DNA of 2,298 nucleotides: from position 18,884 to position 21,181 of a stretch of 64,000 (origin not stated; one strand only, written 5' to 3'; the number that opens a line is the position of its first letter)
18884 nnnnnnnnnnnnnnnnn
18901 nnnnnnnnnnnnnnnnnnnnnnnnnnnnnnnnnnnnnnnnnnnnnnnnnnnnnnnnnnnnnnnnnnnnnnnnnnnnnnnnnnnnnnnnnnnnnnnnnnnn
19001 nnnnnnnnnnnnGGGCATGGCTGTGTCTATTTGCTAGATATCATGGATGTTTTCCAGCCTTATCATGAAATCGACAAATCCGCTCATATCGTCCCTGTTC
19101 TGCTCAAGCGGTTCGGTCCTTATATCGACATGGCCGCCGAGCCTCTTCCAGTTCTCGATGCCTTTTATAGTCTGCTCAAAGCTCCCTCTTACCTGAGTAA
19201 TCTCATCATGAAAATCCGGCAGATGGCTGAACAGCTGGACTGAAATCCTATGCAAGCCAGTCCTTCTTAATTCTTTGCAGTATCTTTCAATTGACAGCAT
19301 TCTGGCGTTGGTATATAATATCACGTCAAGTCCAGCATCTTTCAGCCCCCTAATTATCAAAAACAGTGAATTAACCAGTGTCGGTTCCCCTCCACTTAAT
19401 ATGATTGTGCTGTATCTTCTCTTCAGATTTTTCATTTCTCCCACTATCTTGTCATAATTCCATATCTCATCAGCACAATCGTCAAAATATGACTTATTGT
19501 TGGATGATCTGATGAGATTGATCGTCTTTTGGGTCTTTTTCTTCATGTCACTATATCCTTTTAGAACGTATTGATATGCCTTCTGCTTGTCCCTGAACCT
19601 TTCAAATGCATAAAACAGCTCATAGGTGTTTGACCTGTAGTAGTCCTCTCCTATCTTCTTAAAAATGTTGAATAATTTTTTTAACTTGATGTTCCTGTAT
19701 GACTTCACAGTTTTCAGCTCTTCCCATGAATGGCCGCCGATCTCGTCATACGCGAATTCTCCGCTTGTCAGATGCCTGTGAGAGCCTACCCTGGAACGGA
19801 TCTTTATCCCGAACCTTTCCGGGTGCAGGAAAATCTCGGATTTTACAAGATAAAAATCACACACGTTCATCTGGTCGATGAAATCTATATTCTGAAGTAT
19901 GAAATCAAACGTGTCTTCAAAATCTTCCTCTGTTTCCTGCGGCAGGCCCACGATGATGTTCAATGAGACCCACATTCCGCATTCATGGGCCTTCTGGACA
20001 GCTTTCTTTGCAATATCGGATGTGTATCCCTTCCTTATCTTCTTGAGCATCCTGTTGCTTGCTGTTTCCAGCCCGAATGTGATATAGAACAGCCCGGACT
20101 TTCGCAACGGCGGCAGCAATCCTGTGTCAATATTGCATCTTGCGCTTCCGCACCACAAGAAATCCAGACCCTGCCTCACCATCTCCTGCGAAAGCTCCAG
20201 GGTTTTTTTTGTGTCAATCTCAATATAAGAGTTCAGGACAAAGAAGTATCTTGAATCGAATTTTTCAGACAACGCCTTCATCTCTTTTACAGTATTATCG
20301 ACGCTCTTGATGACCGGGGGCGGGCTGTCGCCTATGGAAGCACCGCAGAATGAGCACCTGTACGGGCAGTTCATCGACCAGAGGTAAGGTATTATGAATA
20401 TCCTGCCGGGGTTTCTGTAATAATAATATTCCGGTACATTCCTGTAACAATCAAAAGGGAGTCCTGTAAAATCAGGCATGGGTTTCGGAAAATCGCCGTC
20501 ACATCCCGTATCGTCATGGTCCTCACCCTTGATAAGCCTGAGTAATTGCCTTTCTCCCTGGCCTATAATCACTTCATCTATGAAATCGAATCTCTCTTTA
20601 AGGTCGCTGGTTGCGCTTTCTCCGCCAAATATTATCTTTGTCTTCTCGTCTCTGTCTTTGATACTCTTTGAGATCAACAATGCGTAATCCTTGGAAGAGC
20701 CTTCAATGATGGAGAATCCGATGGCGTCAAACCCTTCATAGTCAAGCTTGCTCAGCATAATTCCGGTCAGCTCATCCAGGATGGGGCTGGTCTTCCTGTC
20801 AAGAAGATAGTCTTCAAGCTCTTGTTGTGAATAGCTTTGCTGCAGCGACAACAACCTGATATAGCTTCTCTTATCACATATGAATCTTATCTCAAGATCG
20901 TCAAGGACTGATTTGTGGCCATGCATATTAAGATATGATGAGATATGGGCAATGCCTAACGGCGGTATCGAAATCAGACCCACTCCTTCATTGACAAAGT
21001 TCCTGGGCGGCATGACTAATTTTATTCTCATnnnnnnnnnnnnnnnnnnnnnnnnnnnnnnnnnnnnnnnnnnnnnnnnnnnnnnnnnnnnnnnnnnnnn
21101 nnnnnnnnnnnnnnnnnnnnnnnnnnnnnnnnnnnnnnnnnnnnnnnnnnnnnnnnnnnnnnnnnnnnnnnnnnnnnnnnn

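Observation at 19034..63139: Radical SAM supercluster: 21 CxxxCxxC motifs in 19 loci within about 44 kb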

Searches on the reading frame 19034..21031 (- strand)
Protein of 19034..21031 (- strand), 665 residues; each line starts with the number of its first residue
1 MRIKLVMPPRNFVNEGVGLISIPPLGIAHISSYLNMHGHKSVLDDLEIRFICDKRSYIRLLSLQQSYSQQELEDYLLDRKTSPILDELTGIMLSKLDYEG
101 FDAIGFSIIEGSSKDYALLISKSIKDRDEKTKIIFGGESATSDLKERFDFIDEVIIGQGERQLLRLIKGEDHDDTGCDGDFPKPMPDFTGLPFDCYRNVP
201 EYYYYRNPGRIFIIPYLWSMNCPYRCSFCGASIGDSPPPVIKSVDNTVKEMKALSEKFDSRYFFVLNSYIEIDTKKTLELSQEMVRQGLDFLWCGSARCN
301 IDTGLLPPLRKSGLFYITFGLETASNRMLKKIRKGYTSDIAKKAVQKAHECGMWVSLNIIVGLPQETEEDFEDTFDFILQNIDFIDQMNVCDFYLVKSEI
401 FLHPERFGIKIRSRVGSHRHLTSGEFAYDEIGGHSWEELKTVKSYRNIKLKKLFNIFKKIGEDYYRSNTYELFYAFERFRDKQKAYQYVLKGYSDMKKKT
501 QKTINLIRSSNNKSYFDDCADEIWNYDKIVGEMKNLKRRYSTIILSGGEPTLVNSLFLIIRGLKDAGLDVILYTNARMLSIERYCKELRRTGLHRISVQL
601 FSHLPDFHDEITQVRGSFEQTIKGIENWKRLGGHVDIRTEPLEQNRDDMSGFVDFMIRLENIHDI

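Call 6: search_protein_families(library=pfam, proteins=[window:19034-21031:-], max_evalue=0.01)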
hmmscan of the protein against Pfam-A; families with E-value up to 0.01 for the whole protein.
window:19034-21031:- (665 aa): 3 families
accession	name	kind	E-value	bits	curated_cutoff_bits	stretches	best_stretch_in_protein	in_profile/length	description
PF04055.27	Radical_SAM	-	3.7e-37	128.5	29.5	2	221-378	6-166/166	Radical SAM superfamily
PF02310.24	B12-binding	-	3.3e-06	27.4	32.1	1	96-163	47-117/121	B12 binding domain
PF19864.5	Radical_SAM_N2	-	0.0039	17.1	29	1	122-168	77-123/151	Radical SAM proteins, N-terminal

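Call 8: search_protein_families(library=ncbifam, proteins=[window:19034-21031:-], max_evalue=0.001)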
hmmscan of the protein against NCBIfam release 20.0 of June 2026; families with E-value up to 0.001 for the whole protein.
window:19034-21031:- (665 aa): 57 families (the best 25 are shown)
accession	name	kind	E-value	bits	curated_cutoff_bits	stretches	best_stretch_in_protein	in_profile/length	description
TIGR04013.1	B12_SAM_MJ_1487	hypoth_equivalog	4e-22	78.6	251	2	316-379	268-331/382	TIGR04013 family B12-binding domain/radical SAM domain-containing protein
TIGR03471.1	HpnJ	equivalog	2.5e-20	72.8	577.6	1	219-378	203-362/472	hopanoid biosynthesis associated radical SAM protein HpnJ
NF050148.1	rSAM_ApyD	equivalog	4.3e-20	71.7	750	1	221-395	207-380/645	RiPP biosynthesis radical SAM protein ApyD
TIGR03977.1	rSAM_pair_HxsC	equivalog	7e-20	71.1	267.9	1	521-658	50-192/292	His-Xaa-Ser system radical SAM maturase HxsC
TIGR03975.1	rSAM_ocin_1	subfamily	9.6e-20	70.6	281.85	1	225-409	277-459/606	RiPP maturation radical SAM C-methyltransferase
NF038361.1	rSAM_Sden_1168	equivalog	5.1e-19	68.2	575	1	98-390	138-458/560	Sden_1168 family B12-binding radical SAM P-methyltransferase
TIGR04072.2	rSAM_ladder_B12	equivalog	7.3e-18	64.4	360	1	122-392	91-356/443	lipid biosynthesis B12-binding/radical SAM protein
TIGR04479.1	bcpD_PhpK_rSAM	subfamily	1.1e-17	63.6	600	1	219-422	247-449/504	PhpK family radical SAM P-methyltransferase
TIGR02026.1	BchE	equivalog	1.2e-17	64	481.35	1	202-380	185-364/497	magnesium-protoporphyrin IX monomethyl ester anaerobic oxidative cyclase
TIGR04053.2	TIGR04053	equivalog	1.6e-16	60.6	395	1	528-658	45-175/366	TIGR04053 family radical SAM/SPASM domain-containing protein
TIGR02668.1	moaA_archaeal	equivalog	6.4e-16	58.2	325.25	1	542-655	59-172/303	GTP 3',8-cyclase MoaA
TIGR04545.1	rSAM_ahbD_hemeb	equivalog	6.8e-16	58.6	500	1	528-659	37-165/339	heme b synthase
TIGR04014.1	B12_SAM_MJ_0865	equivalog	4.1e-15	55.5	360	1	288-379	242-334/434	methyl-coenzyme M reductase glutamine C-methyltransferase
TIGR04055.1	rSAM_NirJ2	equivalog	6.3e-15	55.5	500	1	538-660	44-165/326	putative heme d1 biosynthesis radical SAM protein NirJ2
NF038332.1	rSAM_rare_HxsC4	exception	1.1e-14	54.4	500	1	528-631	49-153/335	radical SAM protein HxsC4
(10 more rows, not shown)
